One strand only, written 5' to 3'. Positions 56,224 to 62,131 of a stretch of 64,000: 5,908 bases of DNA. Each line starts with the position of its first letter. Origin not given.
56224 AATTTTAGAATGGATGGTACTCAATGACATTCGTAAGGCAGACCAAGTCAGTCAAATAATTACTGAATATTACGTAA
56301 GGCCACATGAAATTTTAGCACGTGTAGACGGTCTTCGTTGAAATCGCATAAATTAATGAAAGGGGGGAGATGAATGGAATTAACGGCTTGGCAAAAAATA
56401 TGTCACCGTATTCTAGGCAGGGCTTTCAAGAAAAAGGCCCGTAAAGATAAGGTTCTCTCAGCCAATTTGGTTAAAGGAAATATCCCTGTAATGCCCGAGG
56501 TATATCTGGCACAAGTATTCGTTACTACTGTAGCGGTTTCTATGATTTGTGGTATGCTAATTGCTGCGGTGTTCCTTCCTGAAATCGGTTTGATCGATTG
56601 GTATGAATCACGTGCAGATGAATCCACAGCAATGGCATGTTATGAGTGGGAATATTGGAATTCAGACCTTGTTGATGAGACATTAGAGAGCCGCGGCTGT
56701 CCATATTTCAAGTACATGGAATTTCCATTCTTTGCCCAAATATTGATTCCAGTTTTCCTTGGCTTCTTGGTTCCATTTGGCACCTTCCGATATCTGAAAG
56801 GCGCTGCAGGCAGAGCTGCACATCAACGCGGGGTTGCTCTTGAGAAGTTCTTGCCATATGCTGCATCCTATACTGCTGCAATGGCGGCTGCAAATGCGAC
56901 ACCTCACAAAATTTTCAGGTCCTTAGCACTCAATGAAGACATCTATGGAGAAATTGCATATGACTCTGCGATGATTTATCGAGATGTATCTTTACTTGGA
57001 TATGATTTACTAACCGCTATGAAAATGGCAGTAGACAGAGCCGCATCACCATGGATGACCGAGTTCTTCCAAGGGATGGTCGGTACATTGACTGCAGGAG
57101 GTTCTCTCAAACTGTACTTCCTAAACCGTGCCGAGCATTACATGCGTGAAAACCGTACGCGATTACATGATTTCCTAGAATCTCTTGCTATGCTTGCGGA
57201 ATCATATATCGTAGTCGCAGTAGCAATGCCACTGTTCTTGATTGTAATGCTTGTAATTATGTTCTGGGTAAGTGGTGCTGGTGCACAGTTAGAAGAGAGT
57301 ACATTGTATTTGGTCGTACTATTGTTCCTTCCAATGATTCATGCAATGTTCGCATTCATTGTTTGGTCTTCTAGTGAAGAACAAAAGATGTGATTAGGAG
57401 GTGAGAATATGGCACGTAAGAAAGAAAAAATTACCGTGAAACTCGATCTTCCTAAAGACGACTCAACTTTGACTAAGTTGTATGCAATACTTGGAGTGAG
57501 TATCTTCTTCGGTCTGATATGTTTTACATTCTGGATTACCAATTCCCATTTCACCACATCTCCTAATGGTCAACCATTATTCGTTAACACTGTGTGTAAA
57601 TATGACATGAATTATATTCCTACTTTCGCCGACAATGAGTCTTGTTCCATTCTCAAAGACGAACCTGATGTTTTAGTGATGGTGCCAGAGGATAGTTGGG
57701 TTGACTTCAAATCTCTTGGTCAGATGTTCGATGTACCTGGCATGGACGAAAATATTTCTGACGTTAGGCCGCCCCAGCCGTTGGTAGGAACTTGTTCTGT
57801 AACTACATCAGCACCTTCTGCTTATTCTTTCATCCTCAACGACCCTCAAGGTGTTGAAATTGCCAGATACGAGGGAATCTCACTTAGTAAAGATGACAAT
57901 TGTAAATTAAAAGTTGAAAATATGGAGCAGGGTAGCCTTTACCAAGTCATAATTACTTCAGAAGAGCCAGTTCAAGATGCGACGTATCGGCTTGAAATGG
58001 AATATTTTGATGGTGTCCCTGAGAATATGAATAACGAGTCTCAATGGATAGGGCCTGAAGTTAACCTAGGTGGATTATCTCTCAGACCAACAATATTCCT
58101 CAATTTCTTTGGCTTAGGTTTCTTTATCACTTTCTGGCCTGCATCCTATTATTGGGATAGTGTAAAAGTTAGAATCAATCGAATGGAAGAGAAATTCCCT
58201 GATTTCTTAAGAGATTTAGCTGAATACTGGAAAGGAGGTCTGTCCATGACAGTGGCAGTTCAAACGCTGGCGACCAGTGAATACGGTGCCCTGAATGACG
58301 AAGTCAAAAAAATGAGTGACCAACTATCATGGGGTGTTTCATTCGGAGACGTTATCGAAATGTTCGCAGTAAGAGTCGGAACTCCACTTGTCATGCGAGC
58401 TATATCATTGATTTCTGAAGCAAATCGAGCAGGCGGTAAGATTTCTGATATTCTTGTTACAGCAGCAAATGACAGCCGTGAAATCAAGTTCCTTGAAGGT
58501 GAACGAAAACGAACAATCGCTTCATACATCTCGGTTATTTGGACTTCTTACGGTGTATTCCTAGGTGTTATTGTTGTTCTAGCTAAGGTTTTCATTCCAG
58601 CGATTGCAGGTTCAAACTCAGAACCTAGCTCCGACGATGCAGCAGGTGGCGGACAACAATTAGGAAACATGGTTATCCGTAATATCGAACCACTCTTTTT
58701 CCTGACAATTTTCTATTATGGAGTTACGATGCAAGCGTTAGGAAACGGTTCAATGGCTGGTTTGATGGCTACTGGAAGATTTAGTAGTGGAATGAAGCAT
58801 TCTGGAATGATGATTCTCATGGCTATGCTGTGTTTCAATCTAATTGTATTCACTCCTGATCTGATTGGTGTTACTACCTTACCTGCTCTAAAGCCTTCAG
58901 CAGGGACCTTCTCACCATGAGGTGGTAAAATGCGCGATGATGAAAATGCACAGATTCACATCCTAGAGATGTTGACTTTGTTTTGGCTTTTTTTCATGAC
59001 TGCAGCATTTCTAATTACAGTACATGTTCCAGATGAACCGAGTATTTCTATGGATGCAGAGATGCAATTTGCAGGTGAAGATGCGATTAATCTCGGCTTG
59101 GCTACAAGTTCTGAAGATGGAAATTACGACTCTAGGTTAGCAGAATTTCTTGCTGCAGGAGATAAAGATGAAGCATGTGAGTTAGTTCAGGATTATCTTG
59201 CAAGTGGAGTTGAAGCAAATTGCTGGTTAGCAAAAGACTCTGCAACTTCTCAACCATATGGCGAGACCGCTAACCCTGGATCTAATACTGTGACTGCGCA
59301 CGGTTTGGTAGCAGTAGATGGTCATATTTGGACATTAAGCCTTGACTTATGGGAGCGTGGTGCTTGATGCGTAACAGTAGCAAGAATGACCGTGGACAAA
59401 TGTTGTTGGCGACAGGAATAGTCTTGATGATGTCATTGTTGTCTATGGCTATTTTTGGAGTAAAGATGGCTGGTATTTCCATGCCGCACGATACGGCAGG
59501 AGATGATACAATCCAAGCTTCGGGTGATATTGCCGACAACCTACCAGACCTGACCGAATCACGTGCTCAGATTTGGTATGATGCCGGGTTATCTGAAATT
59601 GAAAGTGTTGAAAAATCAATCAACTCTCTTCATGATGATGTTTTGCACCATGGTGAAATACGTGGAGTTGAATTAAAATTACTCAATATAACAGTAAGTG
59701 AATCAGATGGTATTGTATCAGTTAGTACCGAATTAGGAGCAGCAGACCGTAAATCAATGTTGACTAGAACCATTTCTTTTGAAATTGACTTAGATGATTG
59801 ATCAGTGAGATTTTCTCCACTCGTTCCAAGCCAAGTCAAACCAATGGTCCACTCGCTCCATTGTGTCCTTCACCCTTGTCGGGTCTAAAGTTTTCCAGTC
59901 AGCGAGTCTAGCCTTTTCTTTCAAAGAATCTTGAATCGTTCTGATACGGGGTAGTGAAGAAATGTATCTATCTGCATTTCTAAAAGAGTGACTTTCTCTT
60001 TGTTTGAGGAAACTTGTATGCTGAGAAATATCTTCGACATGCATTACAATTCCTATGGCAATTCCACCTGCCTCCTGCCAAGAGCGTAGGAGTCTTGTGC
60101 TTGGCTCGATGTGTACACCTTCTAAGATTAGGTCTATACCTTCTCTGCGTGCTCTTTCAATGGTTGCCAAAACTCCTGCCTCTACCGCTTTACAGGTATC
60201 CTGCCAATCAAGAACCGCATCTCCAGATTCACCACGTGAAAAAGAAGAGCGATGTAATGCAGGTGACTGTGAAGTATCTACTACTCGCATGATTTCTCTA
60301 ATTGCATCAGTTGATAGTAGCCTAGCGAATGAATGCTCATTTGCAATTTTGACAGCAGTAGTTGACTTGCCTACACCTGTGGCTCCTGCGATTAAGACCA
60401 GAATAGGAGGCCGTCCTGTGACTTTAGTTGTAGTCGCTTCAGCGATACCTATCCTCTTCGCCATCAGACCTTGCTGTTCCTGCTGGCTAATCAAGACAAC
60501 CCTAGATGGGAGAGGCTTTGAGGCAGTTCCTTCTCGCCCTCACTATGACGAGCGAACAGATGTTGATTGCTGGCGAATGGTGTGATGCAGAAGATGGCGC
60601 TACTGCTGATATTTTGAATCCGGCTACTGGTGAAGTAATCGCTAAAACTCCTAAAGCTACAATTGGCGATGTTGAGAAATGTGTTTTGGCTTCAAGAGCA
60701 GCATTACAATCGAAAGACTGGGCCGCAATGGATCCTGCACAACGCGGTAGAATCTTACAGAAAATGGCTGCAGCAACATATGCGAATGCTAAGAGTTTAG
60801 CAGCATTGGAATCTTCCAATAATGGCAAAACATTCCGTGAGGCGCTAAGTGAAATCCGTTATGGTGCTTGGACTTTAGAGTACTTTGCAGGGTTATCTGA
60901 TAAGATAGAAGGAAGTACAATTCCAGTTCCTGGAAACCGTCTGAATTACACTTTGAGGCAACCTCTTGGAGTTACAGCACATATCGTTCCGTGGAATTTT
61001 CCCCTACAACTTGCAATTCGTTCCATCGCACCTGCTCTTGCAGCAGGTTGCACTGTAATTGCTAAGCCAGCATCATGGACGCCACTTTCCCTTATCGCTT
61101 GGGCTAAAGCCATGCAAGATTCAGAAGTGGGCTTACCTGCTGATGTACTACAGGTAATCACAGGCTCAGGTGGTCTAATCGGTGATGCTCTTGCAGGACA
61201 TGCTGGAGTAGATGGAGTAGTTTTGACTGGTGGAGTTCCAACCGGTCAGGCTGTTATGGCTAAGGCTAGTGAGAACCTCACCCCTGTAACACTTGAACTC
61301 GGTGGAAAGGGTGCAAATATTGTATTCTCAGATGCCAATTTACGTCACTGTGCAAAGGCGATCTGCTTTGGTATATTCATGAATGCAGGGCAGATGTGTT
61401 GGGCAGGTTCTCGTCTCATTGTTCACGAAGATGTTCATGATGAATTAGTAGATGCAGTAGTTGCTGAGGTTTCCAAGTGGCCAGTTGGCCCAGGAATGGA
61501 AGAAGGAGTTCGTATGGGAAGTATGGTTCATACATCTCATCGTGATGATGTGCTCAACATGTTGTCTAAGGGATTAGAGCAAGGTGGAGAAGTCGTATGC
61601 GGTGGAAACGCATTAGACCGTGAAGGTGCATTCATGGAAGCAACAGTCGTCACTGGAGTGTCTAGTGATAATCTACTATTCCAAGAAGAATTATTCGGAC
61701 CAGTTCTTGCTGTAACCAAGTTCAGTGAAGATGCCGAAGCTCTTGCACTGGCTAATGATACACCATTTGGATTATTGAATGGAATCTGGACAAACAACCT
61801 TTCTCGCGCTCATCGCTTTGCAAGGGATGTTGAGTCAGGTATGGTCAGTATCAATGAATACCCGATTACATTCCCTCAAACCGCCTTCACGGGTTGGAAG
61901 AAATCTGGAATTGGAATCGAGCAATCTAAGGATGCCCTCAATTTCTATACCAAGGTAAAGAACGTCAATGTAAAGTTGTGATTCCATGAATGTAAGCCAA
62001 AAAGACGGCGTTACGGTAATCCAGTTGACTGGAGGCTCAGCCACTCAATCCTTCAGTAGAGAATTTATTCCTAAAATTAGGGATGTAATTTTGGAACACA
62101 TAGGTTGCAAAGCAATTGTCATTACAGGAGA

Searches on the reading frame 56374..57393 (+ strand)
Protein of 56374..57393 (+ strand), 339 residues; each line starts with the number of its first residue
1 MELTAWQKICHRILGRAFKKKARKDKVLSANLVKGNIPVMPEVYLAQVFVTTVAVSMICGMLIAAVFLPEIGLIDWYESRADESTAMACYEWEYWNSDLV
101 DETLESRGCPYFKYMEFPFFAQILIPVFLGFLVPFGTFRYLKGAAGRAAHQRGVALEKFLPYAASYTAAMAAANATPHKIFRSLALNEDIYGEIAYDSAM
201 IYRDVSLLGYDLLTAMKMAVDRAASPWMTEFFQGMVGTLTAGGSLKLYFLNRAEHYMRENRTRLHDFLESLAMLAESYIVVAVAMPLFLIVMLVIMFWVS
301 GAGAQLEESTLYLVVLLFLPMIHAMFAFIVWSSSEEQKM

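Call 78: search_protein_families(library=pfam, proteins=[window:56374-57393:+], max_evalue=0.00001)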
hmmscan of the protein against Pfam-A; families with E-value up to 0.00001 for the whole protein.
window:56374-57393:+ (339 aa): 1 family
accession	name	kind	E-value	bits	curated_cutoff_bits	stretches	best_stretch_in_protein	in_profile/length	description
PF00482.28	T2SSF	-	7.4e-11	42.5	25.2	1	166-292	4-124/125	Type II secretion system (T2SS), protein F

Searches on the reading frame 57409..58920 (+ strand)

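Call 78: search_protein_families(library=pfam, proteins=[window:57409-58920:+], max_evalue=0.00001)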
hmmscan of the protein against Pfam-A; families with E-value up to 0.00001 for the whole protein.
window:57409-58920:+ (503 aa): 1 family
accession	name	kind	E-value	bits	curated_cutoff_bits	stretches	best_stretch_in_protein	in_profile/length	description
PF00482.28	T2SSF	-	2.3e-12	47.4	25.2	1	266-391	1-123/125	Type II secretion system (T2SS), protein F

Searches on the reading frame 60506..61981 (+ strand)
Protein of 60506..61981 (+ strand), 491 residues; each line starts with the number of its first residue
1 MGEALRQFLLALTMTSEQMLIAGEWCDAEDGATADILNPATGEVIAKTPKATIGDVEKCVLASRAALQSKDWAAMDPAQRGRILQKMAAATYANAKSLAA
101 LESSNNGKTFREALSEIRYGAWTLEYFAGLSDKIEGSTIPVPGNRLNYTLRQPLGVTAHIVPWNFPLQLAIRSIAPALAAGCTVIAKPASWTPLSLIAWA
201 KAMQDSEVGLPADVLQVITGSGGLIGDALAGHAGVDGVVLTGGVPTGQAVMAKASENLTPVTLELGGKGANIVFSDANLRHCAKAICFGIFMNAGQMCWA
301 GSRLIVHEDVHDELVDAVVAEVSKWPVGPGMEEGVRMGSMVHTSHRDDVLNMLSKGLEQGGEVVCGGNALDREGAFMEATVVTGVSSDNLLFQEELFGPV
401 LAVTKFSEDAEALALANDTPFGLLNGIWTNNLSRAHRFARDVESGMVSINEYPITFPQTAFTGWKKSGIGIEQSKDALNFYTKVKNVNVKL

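Call 78: search_protein_families(library=pfam, proteins=[window:60506-61981:+], max_evalue=0.00001)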
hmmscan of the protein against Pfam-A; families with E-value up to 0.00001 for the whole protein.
window:60506-61981:+ (491 aa): 1 family
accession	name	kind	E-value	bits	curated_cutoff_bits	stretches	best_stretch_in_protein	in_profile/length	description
PF00171.27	Aldedh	-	2.1e-157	524.8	23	1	25-487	1-461/461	Aldehyde dehydrogenase family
